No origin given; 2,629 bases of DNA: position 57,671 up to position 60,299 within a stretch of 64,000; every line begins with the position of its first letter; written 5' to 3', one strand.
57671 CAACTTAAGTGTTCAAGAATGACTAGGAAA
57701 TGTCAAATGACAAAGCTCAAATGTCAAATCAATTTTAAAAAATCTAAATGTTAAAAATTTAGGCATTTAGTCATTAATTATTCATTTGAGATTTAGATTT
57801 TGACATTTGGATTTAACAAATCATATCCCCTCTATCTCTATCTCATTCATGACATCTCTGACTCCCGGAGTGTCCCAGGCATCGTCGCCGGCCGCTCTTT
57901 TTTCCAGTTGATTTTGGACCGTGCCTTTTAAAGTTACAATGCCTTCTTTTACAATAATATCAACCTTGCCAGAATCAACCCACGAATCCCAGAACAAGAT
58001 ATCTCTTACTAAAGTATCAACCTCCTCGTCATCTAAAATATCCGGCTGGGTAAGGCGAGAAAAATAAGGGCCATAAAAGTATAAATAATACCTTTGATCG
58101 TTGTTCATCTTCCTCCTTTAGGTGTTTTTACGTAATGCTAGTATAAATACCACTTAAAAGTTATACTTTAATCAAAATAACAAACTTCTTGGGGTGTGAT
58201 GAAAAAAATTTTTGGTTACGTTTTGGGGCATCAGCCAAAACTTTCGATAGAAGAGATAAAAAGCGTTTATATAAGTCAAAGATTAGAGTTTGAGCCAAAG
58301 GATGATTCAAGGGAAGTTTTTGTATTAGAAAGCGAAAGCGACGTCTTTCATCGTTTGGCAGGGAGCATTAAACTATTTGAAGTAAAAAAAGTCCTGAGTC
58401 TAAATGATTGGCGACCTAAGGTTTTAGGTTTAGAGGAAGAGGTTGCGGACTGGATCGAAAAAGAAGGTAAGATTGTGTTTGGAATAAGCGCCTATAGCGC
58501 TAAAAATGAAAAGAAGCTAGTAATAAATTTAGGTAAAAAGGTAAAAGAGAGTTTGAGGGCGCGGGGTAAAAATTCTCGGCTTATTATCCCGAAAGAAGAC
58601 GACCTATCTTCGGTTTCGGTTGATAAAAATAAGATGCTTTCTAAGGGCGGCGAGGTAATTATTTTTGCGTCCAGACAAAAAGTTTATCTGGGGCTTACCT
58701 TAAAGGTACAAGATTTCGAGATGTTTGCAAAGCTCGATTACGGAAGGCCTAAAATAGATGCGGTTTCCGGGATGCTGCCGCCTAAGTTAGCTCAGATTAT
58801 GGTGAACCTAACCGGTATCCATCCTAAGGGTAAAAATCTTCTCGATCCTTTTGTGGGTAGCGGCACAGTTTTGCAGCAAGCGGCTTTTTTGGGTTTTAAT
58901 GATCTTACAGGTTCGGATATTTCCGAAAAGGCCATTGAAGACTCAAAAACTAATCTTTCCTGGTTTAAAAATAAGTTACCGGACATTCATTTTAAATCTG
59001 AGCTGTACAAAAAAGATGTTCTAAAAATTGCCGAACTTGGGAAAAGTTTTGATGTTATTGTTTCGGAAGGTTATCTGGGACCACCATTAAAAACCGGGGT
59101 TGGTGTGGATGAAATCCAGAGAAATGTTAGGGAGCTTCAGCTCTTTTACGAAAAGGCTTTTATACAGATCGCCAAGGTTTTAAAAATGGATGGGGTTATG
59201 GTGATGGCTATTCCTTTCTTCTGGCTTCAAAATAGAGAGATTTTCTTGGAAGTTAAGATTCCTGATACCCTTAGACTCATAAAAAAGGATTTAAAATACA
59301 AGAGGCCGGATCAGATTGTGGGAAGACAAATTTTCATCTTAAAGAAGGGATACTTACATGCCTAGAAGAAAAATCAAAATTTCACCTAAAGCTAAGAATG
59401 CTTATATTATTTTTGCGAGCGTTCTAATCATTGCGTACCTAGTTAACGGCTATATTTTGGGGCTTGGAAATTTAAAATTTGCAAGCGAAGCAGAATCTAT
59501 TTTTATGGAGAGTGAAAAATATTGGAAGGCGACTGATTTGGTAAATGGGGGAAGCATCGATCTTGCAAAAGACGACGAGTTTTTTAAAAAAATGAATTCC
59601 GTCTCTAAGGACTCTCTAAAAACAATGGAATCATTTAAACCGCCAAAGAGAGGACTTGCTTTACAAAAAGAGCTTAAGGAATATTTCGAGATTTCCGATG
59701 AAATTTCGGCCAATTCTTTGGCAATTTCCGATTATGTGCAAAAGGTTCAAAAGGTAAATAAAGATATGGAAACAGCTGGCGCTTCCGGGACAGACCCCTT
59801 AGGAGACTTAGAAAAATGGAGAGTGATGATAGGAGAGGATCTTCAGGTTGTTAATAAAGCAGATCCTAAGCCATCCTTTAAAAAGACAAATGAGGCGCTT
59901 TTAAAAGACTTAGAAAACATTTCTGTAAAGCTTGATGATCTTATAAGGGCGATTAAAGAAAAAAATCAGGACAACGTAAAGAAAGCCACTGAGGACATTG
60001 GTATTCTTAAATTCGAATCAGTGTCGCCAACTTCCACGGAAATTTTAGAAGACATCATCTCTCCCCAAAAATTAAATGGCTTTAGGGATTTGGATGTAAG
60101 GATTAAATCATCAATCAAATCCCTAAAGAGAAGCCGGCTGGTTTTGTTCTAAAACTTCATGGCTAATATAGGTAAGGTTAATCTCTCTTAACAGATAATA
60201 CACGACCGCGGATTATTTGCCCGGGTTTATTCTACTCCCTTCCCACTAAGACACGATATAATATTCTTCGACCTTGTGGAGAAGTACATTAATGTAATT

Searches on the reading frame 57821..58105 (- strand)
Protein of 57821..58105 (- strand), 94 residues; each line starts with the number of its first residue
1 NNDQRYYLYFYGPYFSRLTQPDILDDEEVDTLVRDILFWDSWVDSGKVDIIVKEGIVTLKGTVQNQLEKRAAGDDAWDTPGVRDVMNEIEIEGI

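Call 4: search_protein_families(library=pfam, proteins=[window:57821-58105:-], max_evalue=1)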
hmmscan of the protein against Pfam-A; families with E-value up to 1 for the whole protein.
window:57821-58105:- (94 aa): 2 families
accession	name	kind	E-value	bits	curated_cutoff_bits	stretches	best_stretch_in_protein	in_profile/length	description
PF04972.22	BON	-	3.6e-17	62.8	27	1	25-92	1-68/69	BON domain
PF12103.14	Lipl32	-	0.34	11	25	1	23-80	63-118/179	Surface lipoprotein of Spirochaetales order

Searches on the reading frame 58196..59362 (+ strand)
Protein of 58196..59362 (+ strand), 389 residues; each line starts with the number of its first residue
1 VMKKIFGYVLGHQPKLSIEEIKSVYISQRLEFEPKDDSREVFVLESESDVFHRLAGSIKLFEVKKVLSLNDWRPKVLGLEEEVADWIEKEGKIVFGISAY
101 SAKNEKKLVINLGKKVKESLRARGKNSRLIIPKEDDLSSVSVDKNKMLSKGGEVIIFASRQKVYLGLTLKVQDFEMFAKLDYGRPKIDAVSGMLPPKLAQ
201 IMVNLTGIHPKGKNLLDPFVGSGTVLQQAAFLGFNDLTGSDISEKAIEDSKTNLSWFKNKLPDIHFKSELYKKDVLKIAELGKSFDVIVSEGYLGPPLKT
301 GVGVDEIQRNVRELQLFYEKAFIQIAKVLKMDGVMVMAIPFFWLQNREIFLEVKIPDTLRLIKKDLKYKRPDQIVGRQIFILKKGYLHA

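Call 4: search_protein_families(library=pfam, proteins=[window:58196-59362:+], max_evalue=1)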
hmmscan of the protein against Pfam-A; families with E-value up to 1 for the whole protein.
window:58196-59362:+ (389 aa): 9 families
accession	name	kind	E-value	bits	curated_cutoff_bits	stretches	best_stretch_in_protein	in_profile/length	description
PF01170.24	UPF0020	-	4.9e-10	39.9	22.3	1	191-291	9-128/197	RMKL-like, methyltransferase domain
PF13847.12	Methyltransf_31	-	7.9e-09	35.8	27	1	211-338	3-110/145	Methyltransferase domain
PF01555.25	N6_N4_Mtase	-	1.8e-05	25.2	26.7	1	195-250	167-219/221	DNA methylase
PF03602.21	Cons_hypoth95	-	2.2e-05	24.6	24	1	209-325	39-150/182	Conserved hypothetical protein 95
PF08241.18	Methyltransf_11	-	0.00058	20.9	21.2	1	220-294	5-70/95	Methyltransferase domain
PF13649.12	Methyltransf_25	-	0.00083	20.4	27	1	216-291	2-71/97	Methyltransferase domain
PF06325.19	PrmA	-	0.021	14.8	22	1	209-290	159-232/296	Ribosomal protein L11 methyltransferase (PrmA)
PF08242.18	Methyltransf_12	-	0.036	15.2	30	1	221-292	6-73/98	Methyltransferase domain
PF01564.23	Spermine_synth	-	0.041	13.9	22.9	1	223-348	30-141/186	Spermine/spermidine synthase domain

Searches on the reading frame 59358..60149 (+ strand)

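Call 4: search_protein_families(library=pfam, proteins=[window:59358-60149:+], max_evalue=1)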
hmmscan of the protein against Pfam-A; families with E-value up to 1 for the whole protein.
window:59358-60149:+ (264 aa): 3 families
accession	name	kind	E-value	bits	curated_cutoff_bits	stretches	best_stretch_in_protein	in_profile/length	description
PF09177.16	STX6_10_61_N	-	0.059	14.4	29.4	1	166-207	31-74/99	Syntaxin 6/10/61, N-terminal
PF10280.14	Med11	-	0.064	14.1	26.9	1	166-220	38-95/120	Mediator complex protein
PF10372.14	CdaS_N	-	0.41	11.3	27.2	1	178-204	11-37/69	Diadenylate cyclase CdaS, N-terminal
